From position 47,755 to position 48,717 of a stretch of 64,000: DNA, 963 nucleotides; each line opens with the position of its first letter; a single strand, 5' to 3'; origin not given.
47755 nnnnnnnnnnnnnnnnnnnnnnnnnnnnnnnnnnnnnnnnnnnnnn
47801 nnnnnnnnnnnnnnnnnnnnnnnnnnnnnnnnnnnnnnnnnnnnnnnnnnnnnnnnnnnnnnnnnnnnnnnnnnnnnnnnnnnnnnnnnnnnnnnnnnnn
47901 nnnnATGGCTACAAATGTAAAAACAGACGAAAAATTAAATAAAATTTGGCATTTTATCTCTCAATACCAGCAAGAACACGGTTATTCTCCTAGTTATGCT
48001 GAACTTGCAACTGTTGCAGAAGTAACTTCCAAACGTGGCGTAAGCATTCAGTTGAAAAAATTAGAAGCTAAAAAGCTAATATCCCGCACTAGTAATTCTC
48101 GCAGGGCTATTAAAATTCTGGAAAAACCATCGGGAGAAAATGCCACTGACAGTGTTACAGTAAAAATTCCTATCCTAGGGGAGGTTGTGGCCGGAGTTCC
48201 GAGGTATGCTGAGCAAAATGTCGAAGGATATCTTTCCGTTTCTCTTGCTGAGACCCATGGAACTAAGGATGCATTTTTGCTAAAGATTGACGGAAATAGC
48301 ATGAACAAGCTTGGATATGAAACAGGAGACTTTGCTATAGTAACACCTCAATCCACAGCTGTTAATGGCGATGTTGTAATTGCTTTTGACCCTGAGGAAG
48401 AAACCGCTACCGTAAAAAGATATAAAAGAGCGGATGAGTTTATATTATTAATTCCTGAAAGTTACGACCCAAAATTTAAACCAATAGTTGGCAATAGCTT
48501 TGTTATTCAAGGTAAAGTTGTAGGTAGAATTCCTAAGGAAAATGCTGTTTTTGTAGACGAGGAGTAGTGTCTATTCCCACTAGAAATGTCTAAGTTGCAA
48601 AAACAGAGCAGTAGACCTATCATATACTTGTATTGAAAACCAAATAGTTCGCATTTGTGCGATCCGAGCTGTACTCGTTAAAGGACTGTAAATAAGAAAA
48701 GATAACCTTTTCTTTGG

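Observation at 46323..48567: Bona fide lexA divergently paired with a two-gene operon of unknown function; candidate SOS effectors and candidate LexA operators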

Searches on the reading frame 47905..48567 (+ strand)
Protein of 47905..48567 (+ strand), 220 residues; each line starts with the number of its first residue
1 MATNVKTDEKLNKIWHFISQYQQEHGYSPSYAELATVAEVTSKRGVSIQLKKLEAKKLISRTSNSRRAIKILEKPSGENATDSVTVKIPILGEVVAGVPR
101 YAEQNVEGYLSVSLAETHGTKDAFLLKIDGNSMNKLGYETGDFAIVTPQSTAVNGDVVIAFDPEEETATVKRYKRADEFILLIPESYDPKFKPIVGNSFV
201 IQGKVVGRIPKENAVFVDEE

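Call 6: search_protein_families(library=pfam, proteins=[window:47905-48567:+], max_evalue=0.01)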
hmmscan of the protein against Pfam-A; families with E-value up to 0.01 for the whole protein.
window:47905-48567:+ (220 aa): 2 families
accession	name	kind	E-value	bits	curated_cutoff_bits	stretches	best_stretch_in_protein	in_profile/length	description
PF00717.28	Peptidase_S24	-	5.3e-21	74.9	23.3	1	89-206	1-116/116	Peptidase S24-like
PF01726.22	LexA_DNA_bind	-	3e-08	33.8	23.7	1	13-68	10-65/65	LexA DNA binding domain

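Call 7: search_protein_families(library=phrogs, proteins=[window:47905-48567:+], max_evalue=0.01)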
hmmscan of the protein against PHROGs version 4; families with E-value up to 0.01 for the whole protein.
window:47905-48567:+ (220 aa): 7 families
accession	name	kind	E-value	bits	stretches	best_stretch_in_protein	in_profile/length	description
phrog_4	-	transcription regulation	9.6e-22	78.5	1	67-211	204-338/400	transcriptional repressor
phrog_811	-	DNA, RNA and nucleotide metabolism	1.6e-11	44.9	1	86-207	10-130/140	UmuD-like protein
phrog_3502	-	unknown function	2.8e-10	41.4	1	5-74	47-116/131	-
phrog_362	-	transcription regulation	4.8e-07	31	1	12-84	9-78/106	transcriptional repressor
phrog_8558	-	unknown function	7e-07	30.5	1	118-206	15-105/114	-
phrog_24920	-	unknown function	0.00016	22.6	1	12-73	9-70/125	-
phrog_270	-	DNA, RNA and nucleotide metabolism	0.0045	17.4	1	15-65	53-103/383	replication initiation protein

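Call 8: search_protein_families(library=padloc, proteins=[window:47905-48567:+], max_evalue=0.1)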
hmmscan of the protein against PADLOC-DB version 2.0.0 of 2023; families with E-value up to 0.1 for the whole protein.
window:47905-48567:+ (220 aa): 0 families

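Call 9: search_protein_families(library=ncbifam, proteins=[window:47905-48567:+], max_evalue=0.01)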
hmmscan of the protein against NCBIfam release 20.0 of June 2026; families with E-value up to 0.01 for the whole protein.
window:47905-48567:+ (220 aa): 2 families
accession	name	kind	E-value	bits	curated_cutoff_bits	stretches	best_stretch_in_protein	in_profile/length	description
TIGR00498.1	lexA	equivalog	2e-40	138.6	110.95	1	11-209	8-199/203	transcriptional repressor LexA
NF007621.2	PRK10276.1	subfamily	9.5e-11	41.7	110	1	96-203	2-108/115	translesion error-prone DNA polymerase V autoproteolytic subunit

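Call 10: find_encoding_contigs(protein=window:47905-48567:+, flank=10000, max_places=6)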
Protein window:47905-48567:+ (220 aa): 2 contigs read that carry it; 1 place shown.
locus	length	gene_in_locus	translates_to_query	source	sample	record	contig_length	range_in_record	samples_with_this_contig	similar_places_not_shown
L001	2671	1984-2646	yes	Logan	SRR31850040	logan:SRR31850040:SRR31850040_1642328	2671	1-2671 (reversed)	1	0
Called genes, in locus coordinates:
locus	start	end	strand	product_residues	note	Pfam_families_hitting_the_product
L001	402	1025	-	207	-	-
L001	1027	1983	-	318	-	-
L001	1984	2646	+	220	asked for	PF01726:LexA_DNA_bind, PF00717:Peptidase_S24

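Call 22: find_related_loci(query=window:47905-48567:+, collection=genome_contigs, flank=6000)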
Query window:47905-48567:+ (220 aa) in genome_contigs; peptide patterns used: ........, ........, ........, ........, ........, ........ (x = any residue, [..] = any of these).
203 stretches matched a pattern; 2 encode a relative of the query (tblastn E <= 1e-3); 2 distinct loci.
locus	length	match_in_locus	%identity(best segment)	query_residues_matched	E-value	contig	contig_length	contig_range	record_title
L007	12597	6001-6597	34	10-207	1e-24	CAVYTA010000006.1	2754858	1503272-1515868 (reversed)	MAG: uncultured Candidatus Rokubacteria bacterium isolate MFD05567.bin.1.1 genome assembly, contig: contig_5942, whole g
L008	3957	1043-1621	33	13-211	9e-20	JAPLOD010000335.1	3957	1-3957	MAG: Planctomycetota bacterium isolate LacPavin_0920_SED3_MAG_65_12 LacPavin_0920_SED3_scaffold_1479071, whole genome sh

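Call 24: find_homologous_proteins(query=window:47905-48567:+)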
Query window:47905-48567:+ (220 aa): 64 proteins with E <= 0.001 among 377 candidates.
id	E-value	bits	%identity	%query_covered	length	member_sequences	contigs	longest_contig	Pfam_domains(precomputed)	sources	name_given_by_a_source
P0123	4.0e-129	446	95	100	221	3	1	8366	PF00717.29,PF01726.23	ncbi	-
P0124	2.1e-115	401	85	100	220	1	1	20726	PF00717.29,PF01726.23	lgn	-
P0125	3.2e-80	287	60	96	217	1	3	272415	PF00717.29,PF01726.23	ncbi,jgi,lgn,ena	-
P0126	1.1e-68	249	55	92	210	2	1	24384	PF00717.29,PF01726.23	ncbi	-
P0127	1.1e-66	242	53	92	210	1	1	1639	PF00717.29,PF01726.23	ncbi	-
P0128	1.5e-60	222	76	64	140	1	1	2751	PF01726.23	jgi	jgi:repressor LexA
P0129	3.3e-60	221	51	92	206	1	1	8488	PF00717.29,PF01726.23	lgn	-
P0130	1.7e-59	219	52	91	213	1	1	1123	PF00717.29,PF01726.23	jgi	jgi:repressor LexA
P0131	2.1e-59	219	50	93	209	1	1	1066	PF00717.29,PF01726.23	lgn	-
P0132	3.7e-58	215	50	91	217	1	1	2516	PF00717.29,PF01726.23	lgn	-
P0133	6.8e-58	214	51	91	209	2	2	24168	PF00717.29,PF01726.23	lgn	-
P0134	1.2e-57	213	48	95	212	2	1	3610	PF00717.29,PF01726.23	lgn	-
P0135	1.4e-57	213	53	91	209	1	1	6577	PF00717.29,PF01726.23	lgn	-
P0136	2.1e-57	212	49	91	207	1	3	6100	PF00717.29,PF01726.23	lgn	-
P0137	1.0e-56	210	49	91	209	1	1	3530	PF00717.29,PF01726.23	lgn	-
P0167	1.2e-52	197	45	92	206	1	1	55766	PF00717.29,PF01726.23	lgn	-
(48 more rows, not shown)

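Call 25: list_cluster_members(proteins=[P0121, window:47905-48567:+, P0123, P0125, P0126, P0003, P0064, P0122])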
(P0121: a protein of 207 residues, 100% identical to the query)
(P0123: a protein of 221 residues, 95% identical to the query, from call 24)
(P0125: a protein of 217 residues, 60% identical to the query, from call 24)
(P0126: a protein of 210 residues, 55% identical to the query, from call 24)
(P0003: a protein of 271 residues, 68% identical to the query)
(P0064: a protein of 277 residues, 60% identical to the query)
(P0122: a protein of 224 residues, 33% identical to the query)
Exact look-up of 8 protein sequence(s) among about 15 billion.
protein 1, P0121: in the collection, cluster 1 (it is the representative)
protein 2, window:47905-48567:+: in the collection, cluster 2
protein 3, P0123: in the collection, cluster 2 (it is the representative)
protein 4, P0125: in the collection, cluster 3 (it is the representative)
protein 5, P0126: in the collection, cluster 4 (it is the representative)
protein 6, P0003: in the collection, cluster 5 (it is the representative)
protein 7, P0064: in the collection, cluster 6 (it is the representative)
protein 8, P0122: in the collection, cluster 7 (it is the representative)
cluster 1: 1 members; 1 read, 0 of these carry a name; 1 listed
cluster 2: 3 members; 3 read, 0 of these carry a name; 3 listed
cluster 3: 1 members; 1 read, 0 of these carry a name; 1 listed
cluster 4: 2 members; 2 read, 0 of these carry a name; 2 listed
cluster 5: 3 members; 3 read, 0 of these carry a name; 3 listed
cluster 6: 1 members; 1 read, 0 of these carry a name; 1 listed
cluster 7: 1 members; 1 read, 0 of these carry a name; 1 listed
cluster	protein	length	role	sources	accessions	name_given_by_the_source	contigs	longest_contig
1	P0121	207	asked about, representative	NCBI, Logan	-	-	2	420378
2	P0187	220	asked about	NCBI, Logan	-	-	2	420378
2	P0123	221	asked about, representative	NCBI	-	-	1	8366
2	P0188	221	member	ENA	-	-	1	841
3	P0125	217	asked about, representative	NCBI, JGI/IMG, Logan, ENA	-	-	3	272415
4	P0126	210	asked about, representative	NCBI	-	-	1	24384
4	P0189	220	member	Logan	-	-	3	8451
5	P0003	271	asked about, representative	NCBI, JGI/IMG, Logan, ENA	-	-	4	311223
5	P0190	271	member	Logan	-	-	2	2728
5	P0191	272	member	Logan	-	-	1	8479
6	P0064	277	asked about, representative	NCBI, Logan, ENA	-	-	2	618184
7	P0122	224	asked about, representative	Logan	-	-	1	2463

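Call 27: find_encoding_contigs(protein=P0123, flank=5000, max_places=2)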
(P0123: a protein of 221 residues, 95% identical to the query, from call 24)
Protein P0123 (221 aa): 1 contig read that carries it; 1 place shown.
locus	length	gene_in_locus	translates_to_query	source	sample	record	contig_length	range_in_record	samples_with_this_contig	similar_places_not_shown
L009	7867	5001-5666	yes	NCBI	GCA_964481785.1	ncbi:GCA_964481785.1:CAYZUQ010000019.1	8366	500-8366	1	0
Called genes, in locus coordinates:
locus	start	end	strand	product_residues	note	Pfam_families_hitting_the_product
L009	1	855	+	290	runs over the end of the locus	PF01040:UbiA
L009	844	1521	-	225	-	PF02223:Thymidylate_kin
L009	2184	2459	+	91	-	-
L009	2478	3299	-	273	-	-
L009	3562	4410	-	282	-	-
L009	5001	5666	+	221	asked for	PF01726:LexA_DNA_bind, PF00717:Peptidase_S24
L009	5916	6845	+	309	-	PF02195:ParB_N (weak)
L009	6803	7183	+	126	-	PF01555:N6_N4_Mtase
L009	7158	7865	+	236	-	?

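Call 28: find_encoding_contigs(protein=P0124, flank=5000, max_places=2)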
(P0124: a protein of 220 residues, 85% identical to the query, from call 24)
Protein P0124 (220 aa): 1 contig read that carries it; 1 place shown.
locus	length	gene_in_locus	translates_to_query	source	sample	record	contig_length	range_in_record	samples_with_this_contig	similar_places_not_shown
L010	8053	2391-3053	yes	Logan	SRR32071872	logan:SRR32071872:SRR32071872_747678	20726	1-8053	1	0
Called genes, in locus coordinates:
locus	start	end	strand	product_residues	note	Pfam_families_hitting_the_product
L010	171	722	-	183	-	PF18186:SLATT_4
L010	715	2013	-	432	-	PF18144:SMODS, PF18134:AGS_C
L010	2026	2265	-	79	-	PF09954:DUF2188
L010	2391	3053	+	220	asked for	PF01726:LexA_DNA_bind, PF00717:Peptidase_S24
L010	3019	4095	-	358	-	-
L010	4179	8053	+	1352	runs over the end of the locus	PF08373:RAP (faint), PF13086:AAA_11 (faint), PF13245:AAA_19 (faint), PF13087:AAA_12, PF18741:MTES_1575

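Call 29: find_encoding_contigs(protein=P0125, flank=5000, max_places=2)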
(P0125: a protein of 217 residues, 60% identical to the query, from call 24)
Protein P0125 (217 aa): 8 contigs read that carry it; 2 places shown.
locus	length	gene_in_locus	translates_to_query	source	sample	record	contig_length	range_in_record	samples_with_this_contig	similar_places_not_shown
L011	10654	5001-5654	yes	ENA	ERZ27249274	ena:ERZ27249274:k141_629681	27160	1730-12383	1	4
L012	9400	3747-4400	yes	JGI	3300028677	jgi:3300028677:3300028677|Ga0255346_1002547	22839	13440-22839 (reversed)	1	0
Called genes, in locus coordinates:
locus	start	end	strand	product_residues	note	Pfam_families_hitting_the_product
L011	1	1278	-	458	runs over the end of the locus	PF00171:Aldedh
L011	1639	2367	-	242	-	-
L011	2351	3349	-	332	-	PF18144:SMODS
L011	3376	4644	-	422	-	PF18145:SAVED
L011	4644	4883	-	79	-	PF09954:DUF2188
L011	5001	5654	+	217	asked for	PF01726:LexA_DNA_bind, PF00717:Peptidase_S24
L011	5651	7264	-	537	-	-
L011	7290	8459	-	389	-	PF09903:DUF2130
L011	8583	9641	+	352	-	PF01170:UPF0020 (faint), PF03602:Cons_hypoth95 (faint), PF02086:MethyltransfD12, PF01555:N6_N4_Mtase (weak)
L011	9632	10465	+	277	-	PF01555:N6_N4_Mtase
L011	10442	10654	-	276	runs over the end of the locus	-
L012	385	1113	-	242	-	-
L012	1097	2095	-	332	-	PF18144:SMODS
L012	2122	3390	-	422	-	PF18145:SAVED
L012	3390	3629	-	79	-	PF09954:DUF2188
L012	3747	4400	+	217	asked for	PF01726:LexA_DNA_bind, PF00717:Peptidase_S24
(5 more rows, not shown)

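Call 34: find_related_loci(query=A1, collection=metagenome_contigs, flank=5000)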
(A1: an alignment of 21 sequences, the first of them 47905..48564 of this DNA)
Query A1 (220 aa) in metagenome_contigs; peptide patterns used: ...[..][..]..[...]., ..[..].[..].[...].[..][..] (x = any residue, [..] = any of these).
600 stretches matched a pattern (row limit reached: there are more); 24 encode a relative of the query (tblastn E <= 1e-3); 24 distinct loci.
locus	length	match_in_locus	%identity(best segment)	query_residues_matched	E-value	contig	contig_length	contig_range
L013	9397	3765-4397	60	8-219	4e-88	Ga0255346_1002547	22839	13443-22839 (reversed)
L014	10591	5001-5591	46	9-209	4e-62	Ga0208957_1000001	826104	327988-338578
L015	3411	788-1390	48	10-212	1e-61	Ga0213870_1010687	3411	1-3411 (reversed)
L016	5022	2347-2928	48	13-209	3e-61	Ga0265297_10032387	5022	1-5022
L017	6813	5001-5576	49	15-209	3e-58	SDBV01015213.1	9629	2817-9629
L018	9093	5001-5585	46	10-206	7e-58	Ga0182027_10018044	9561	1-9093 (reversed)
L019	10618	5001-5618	43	1-209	1e-53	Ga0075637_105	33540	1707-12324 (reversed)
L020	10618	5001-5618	43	1-209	1e-53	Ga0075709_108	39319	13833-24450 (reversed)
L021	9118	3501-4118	43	1-209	1e-53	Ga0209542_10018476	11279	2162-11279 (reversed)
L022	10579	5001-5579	48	13-209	2e-62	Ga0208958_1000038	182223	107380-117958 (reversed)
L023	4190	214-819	34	6-215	5e-32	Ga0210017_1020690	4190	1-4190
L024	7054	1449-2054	33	6-215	2e-30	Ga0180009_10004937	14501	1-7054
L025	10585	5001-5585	47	10-206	5e-59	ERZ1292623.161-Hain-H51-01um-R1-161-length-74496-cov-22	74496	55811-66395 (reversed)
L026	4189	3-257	52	127-211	1e-25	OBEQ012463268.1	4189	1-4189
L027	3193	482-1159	30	2-207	6e-25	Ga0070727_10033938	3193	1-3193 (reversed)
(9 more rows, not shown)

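Call 44: find_related_loci(query=A1, collection=viral_contigs, flank=6000)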
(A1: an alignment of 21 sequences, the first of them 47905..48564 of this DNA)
Query A1 (220 aa) in viral_contigs; peptide patterns used: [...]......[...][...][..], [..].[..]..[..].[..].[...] (x = any residue, [..] = any of these).
27 stretches matched a pattern; 2 encode a relative of the query (tblastn E <= 1e-3); 2 distinct loci.
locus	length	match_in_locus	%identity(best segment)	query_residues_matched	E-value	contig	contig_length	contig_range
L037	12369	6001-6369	42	86-206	6e-13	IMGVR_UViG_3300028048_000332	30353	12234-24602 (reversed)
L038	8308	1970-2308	28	90-206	6e-6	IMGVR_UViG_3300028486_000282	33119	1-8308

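Call 90: search_protein_families(library=pfam, proteins=[L009:2478-3299:-, L014:3583-4680:-, L014:2886-3719:-, L022:4363-4872:-, L022:3303-4361:-, L017:4475-4882:-, L017:3801-4472:-, L019:3756-4640:-], max_evalue=0.01)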
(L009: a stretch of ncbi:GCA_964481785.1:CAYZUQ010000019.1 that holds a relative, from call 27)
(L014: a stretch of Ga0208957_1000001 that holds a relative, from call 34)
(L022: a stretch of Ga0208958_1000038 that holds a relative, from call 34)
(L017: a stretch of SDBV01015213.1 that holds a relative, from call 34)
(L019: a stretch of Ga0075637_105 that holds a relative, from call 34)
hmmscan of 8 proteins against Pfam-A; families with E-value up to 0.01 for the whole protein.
L009:2478-3299:- (273 aa): 0 families

L014:3583-4680:- (365 aa): 3 families
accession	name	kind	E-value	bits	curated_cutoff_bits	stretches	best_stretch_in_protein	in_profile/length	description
PF00753.33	Lactamase_B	-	1.2e-13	51.9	22.7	1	44-306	13-193/196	Metallo-beta-lactamase superfamily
PF19583.5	ODP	-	0.0012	19.2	27.2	1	45-111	11-77/194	ODP family beta lactamase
PF12706.13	Lactamase_B_2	-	0.0014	18.7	27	0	72-102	28-57/200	Beta-lactamase superfamily domain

L014:2886-3719:- (277 aa): 0 families

L022:4363-4872:- (169 aa): 0 families

L022:3303-4361:- (352 aa): 3 families
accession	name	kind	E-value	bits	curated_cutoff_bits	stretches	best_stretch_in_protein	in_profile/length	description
PF18144.7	SMODS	-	7.2e-18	65.8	26.5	1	43-189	26-164/164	Second Messenger Oligonucleotide or Dinucleotide Synthetase domain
PF01909.29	NTP_transf_2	-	0.0001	23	21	1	60-112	13-47/93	Nucleotidyltransferase domain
PF21654.3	DncV-like_NTFase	-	0.00079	20.7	24.9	1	64-148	1-87/90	Cyclic GMP-AMP synthase DncV-like, nucleotidyltransferase domain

L017:4475-4882:- (135 aa): 0 families

L017:3801-4472:- (223 aa): 1 family
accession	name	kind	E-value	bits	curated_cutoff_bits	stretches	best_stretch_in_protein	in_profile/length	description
PF08937.16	ThsB_TIR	-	1.9e-05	25.4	21.2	1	6-105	1-86/100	Thoeris protein ThsB, TIR-like domain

L019:3756-4640:- (294 aa): 1 family
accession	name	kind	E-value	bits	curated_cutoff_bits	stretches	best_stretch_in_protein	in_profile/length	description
PF18144.7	SMODS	-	8.2e-17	62.3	26.5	1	2-170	8-154/164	Second Messenger Oligonucleotide or Dinucleotide Synthetase domain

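Call 99: find_encoding_contigs(protein=P0126, flank=5000, max_places=2)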
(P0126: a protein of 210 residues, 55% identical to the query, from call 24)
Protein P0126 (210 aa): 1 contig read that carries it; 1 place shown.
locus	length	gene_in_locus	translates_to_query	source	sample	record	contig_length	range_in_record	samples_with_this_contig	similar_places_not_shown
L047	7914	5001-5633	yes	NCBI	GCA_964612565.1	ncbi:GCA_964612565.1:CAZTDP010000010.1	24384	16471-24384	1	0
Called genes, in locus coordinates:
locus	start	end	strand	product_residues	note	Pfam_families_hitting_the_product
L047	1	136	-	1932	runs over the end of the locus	PF13385:Laminin_G_3, PF00041:fn3 (weak), PF13715:CarbopepD_reg_2 (faint), PF13620:CarboxypepD_reg (weak)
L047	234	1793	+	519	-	PF03193:RsgA_GTPase (faint), PF02463:SMC_N (faint), PF00005:ABC_tran, PF13304:AAA_21 (faint), PF13555:AAA_29 (faint), PF00005:ABC_tran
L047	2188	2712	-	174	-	PF04471:Mrr_cat, PF22722:NA-iREase1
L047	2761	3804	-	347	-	PF18144:SMODS (faint), PF26305:CD_NTase_C (weak), PF20266:Mab-21_C (faint)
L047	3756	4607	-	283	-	-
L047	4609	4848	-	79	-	PF09954:DUF2188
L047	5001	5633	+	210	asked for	PF01726:LexA_DNA_bind, PF00717:Peptidase_S24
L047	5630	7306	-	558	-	-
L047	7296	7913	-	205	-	?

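Call 100: find_encoding_contigs(protein=P0167, flank=5000, max_places=2)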
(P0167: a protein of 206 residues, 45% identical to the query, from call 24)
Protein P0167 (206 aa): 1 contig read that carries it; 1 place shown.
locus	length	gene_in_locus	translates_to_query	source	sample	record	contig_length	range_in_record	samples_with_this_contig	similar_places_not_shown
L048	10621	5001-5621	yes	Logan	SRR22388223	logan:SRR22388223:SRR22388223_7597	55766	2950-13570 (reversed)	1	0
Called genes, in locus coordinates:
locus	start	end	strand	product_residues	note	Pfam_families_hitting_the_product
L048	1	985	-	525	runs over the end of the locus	PF01555:N6_N4_Mtase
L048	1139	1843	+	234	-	-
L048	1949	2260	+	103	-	-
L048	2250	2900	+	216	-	-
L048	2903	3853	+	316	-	PF13495:Phage_int_SAM_4 (faint), PF00589:Phage_integrase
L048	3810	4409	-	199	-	-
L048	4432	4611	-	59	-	PF07411:DUF1508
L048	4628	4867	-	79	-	PF09954:DUF2188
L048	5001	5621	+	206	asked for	PF01726:LexA_DNA_bind, PF00717:Peptidase_S24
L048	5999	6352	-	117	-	PF11228:DUF3027 (weak)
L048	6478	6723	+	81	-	-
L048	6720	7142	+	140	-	PF01850:PIN, PF13470:PIN_3 (weak)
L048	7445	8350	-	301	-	PF01522:Polysacc_deac_1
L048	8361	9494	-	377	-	PF13439:Glyco_transf_4, PF00534:Glycos_transf_1, PF13692:Glyco_trans_1_4, PF13524:Glyco_trans_1_2, PF20706:GT4-conflict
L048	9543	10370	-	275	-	PF00535:Glycos_transf_2, PF10111:Glyco_tranf_2_2, PF13641:Glyco_tranf_2_3, PF02709:Glyco_transf_7C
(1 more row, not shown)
